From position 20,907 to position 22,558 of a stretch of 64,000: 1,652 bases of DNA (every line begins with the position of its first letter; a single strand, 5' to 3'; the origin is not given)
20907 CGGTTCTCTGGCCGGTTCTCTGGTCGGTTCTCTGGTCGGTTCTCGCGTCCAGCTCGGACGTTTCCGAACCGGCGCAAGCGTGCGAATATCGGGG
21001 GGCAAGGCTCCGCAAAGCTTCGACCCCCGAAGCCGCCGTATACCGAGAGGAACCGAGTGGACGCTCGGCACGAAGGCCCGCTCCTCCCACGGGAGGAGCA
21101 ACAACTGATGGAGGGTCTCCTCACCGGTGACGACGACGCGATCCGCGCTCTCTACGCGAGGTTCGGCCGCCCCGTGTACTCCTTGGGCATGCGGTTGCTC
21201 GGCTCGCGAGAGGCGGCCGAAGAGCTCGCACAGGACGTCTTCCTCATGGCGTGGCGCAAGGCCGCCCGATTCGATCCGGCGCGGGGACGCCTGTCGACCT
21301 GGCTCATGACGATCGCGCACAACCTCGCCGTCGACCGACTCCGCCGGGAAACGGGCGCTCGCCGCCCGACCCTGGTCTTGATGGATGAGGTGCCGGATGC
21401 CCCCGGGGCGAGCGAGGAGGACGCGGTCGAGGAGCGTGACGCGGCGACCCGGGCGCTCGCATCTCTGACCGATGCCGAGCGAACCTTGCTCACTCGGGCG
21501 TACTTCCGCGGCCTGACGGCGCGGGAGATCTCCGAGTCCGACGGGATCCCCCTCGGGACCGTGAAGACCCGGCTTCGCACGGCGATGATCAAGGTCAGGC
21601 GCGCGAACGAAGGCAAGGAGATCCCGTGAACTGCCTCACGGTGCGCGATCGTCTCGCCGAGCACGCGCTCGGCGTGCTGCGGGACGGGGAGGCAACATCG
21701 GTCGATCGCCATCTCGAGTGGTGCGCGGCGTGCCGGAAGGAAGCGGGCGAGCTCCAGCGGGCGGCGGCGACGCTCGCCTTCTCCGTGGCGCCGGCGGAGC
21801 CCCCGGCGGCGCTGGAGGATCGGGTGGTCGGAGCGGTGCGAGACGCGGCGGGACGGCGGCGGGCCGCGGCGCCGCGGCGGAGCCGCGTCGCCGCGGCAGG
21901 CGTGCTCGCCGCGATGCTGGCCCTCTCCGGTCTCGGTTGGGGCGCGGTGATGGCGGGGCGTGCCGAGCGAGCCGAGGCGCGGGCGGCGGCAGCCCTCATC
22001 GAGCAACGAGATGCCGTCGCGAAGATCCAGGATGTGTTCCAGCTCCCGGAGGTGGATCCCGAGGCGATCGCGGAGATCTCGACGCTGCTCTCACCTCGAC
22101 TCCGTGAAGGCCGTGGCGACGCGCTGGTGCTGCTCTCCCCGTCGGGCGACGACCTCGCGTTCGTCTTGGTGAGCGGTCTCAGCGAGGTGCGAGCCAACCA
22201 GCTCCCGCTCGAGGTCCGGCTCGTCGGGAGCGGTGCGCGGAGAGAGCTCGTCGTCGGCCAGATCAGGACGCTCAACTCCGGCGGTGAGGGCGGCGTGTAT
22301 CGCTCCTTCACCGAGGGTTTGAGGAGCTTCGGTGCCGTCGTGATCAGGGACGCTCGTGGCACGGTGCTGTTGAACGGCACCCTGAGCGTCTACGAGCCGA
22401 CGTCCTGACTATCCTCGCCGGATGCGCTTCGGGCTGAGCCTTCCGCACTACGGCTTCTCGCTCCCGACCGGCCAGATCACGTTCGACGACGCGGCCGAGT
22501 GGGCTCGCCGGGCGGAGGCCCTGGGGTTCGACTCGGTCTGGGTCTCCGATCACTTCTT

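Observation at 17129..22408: Two ECF sigma/anti-sigma modules flanking an nfeD-stomatin operon; tandem 12-bp repeats in the shared promoter region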

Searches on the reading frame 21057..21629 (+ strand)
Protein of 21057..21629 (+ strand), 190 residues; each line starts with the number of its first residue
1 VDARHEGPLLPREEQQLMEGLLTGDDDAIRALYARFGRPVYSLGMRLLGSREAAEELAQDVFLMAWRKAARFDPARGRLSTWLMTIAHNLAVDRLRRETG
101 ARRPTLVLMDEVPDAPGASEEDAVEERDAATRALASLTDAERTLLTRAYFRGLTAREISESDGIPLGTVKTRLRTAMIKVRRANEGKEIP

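Call 4: search_protein_families(library=pfam, proteins=[window:21057-21629:+], max_evalue=0.01)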
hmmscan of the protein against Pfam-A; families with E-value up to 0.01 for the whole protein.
window:21057-21629:+ (190 aa): 4 families
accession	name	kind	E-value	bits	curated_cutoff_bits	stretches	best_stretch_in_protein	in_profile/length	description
PF04542.20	Sigma70_r2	-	9e-22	77.1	24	1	32-98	1-68/71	Sigma-70 region 2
PF04545.22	Sigma70_r4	-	2.2e-11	43.5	24.1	1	133-181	1-49/50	Sigma-70, region 4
PF08281.18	Sigma70_r4_2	-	2.9e-08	33.7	25.7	1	128-178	2-52/54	Sigma-70, region 4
PF07638.17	Sigma70_ECF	-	5.4e-06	26.9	21.1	1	16-183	6-182/185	ECF sigma factor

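Call 16: search_protein_families(library=ncbifam, proteins=[window:21057-21629:+], max_evalue=0.01)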
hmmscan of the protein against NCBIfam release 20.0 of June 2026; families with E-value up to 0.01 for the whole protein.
window:21057-21629:+ (190 aa): 97 families (the best 25 are shown)
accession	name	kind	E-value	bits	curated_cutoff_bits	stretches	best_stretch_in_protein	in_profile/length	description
NF007228.0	PRK09646.1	subfamily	1.9e-41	141.9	226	1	10-183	13-189/194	ECF RNA polymerase sigma factor SigK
NF009172.0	PRK12519.1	subfamily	7.7e-38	130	222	1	10-183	12-188/194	RNA polymerase sigma factor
NF007227.0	PRK09645.1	subfamily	2.1e-30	105.9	202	1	23-185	9-171/177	sigma-70 family RNA polymerase sigma factor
NF009186.0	PRK12534.1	equivalog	2.4e-27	95.9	267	1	14-182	12-183/187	RNA polymerase sigma factor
NF009166.1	PRK12513.1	equivalog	3.3e-27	95.5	206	1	13-183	8-185/193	RNA polymerase sigma factor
NF010500.0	PRK13919.1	subfamily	5.2e-27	95.2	226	1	19-181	15-180/186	putative RNA polymerase sigma E protein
NF004113.0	PRK05602.1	equivalog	1.7e-26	93.1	208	1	14-170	32-187/211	RNA polymerase sigma factor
TIGR02937.1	sigma70-ECF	superfamily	5.1e-26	91.3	42.9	1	27-182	1-163/165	sigma-70 family RNA polymerase sigma factor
NF009168.0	PRK12515.1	subfamily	6.1e-25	87.8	236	1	14-177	9-172/189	RNA polymerase sigma factor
NF009167.0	PRK12514.1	equivalog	3.6e-24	85.6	265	1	17-182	10-176/180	RNA polymerase sigma factor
TIGR02983.1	SigE-fam_strep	subfamily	4.8e-22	78.6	141.55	1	26-185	5-159/162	SigE family RNA polymerase sigma factor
NF008890.0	PRK11924.1-3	equivalog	5.6e-22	78.1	284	1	28-183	40-200/205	RNA polymerase sigma factor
NF009176.0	PRK12524.1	equivalog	1e-21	77.6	264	1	16-169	15-169/196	RNA polymerase sigma factor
NF007223.0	PRK09641.1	equivalog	1.5e-21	77.1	209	1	16-175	7-175/187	RNA polymerase sigma factor SigW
TIGR02948.1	SigW_bacill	equivalog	3.8e-21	76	243.1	1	18-181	9-181/187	RNA polymerase sigma factor SigW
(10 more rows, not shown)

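Call 42: find_homologous_proteins(query=window:21057-21629:+, max_evalue=1e-10)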
Query window:21057-21629:+ (190 aa): 2027 proteins with E <= 1e-10 among 3386 candidates; the best 120 are listed.
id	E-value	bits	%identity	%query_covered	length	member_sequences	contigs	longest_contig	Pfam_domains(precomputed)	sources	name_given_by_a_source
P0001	1.3e-107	375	95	99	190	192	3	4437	PF07638.18,PF04545.23,PF04542.21,PF08281.19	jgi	jgi:RNA polymerase sigma-70 factor, ECF subfamily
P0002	7.0e-103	360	88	100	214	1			PF07638.18,PF04545.23,PF04542.21,PF08281.19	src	-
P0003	2.9e-101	354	89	100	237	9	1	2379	PF07638.18,PF04545.23,PF04542.21,PF08281.19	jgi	jgi:RNA polymerase sigma-70 factor, ECF subfamily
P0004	2.4e-97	342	85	99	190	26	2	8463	PF07638.18,PF04545.23,PF04542.21,PF08281.19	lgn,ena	-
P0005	6.4e-95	334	84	97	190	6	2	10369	PF07638.18,PF04545.23,PF04542.21,PF08281.19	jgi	jgi:RNA polymerase sigma-70 factor (ECF subfamily)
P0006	8.4e-95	333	91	91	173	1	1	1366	PF07638.18,PF04545.23,PF04542.21,PF08281.19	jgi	jgi:RNA polymerase sigma-70 factor, ECF subfamily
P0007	1.0e-94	333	84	98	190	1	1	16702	PF07638.18,PF04545.23,PF04542.21,PF08281.19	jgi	jgi:RNA polymerase sigma factor (sigma-70 family)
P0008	1.4e-94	333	81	99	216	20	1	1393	PF04545.23,PF04542.21,PF08281.19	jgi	jgi:RNA polymerase sigma-70 factor (ECF subfamily)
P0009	1.8e-94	332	83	99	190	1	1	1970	PF07638.18,PF04545.23,PF04542.21,PF08281.19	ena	-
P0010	2.5e-94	332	83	99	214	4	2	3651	PF07638.18,PF04545.23,PF04542.21,PF08281.19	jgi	jgi:RNA polymerase sigma-70 factor (ECF subfamily)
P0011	2.6e-94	332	91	91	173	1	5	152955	PF07638.18,PF04545.23,PF04542.21,PF08281.19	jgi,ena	jgi:RNA polymerase sigma-70 factor (ECF subfamily)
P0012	3.1e-94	331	91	91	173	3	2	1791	PF07638.18,PF04545.23,PF04542.21,PF08281.19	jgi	jgi:RNA polymerase sigma-70 factor (ECF subfamily)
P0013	4.6e-94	331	82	99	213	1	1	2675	PF04545.23,PF04542.21,PF08281.19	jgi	jgi:RNA polymerase sigma-70 factor, ECF subfamily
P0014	7.1e-94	330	91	91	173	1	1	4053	PF07638.18,PF04545.23,PF04542.21,PF08281.19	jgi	jgi:RNA polymerase sigma-70 factor (ECF subfamily)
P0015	8.7e-94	330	80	99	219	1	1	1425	PF07638.18,PF04545.23,PF04542.21,PF08281.19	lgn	-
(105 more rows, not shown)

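Call 45: search_solved_structures(query=window:21057-21629:+, max_evalue=0.00001)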
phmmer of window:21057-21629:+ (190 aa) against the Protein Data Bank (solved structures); distinct sequences matched with E-value up to 0.00001: 15.
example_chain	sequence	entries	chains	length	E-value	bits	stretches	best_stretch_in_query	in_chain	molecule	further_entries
2q1z_A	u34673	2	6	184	1.9e-26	96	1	25-182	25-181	RpoE, ECF SigE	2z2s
4nqw_A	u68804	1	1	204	9.8e-24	87.1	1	15-182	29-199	ECF RNA polymerase sigma factor SigK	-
5wuq_A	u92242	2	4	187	9.6e-17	64.3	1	21-178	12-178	ECF RNA polymerase sigma factor SigW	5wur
6dv9_F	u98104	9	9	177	2.8e-15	59.6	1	23-181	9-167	ECF RNA polymerase sigma factor SigL | RNA polymerase sigma factor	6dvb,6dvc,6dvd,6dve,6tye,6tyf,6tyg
9m9d_F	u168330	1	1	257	1.5e-11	47.4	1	35-175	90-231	ECF RNA polymerase sigma factor SigE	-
9m9e_F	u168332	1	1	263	1.6e-11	47.3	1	35-175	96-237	ECF RNA polymerase sigma factor SigE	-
9m98_F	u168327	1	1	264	1.7e-11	47.3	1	35-175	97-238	ECF RNA polymerase sigma factor SigE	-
6in7_B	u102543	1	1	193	1.4e-10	44.2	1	11-179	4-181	RNA polymerase sigma-H factor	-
8z6g_B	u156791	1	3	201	1.5e-10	44.2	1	11-179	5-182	RNA polymerase sigma factor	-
1or7_A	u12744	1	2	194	2.1e-07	33.9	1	14-176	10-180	RNA polymerase sigma-E factor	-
6jbq_F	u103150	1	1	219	3e-07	33.4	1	14-176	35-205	ECF RNA polymerase sigma-E factor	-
6dxo_A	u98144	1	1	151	3e-07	33.4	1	18-97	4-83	RNA polymerase ECF-subfamily sigma factor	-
7qh5_A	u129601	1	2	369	1.7e-06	30.9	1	19-103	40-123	RNA polymerase sigma factor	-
9isn_F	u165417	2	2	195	2.2e-06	30.6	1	46-182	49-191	ECF sigma factor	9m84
5or5_A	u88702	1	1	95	5.7e-06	29.2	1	14-95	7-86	ECF RNA polymerase sigma-E factor,ECF RNA polymerase sigma factor SigW,ECF RNA polymerase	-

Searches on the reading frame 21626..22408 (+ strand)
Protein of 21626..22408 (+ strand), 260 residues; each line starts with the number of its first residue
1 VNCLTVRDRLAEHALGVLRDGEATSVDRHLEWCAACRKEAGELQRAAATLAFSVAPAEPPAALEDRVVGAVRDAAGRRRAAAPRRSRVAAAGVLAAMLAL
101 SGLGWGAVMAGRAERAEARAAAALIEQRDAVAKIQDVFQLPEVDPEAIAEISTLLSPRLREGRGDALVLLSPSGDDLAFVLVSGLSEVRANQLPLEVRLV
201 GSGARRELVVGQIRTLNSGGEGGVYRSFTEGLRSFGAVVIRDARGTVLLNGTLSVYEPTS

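Call 4: search_protein_families(library=pfam, proteins=[window:21626-22408:+], max_evalue=0.01)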
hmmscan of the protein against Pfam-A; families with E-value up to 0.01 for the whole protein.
window:21626-22408:+ (260 aa): 1 family
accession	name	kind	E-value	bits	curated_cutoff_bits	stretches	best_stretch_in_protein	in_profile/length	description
PF13490.11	zf-HC2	-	1.6e-05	25.3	22.2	1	3-37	1-35/35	Putative zinc-finger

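Call 16: search_protein_families(library=ncbifam, proteins=[window:21626-22408:+], max_evalue=0.01)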
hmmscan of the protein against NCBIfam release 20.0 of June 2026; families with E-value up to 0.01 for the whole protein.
window:21626-22408:+ (260 aa): 4 families
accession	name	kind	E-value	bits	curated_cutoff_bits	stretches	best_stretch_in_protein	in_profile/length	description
NF052375.1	antisigma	equivalog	2.8e-17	63.5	100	1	10-132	2-128/217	anti-sigma factor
NF010501.0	PRK13920.1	subfamily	4.8e-12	46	225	1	6-123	4-111/213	putative anti-sigmaE protein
TIGR02451.1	anti_sig_ChrR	subfamily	3.3e-06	27.1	124.5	1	8-105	6-109/216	ChrR family anti-sigma-E factor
TIGR03988.1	antisig_RsrA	equivalog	0.0035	17.4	62.5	1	3-72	2-71/77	mycothiol system anti-sigma-R factor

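Call 46: search_solved_structures(query=window:21626-22408:+, max_evalue=0.1)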
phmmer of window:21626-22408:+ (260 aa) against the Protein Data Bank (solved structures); distinct sequences matched with E-value up to 0.1: 2.
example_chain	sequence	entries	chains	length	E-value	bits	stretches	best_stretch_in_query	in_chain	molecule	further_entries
3idv_A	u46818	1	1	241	0.019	17.8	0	17-59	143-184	Protein disulfide-isomerase A4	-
2ppt_A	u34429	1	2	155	0.061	16.2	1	19-69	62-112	thioredoxin-2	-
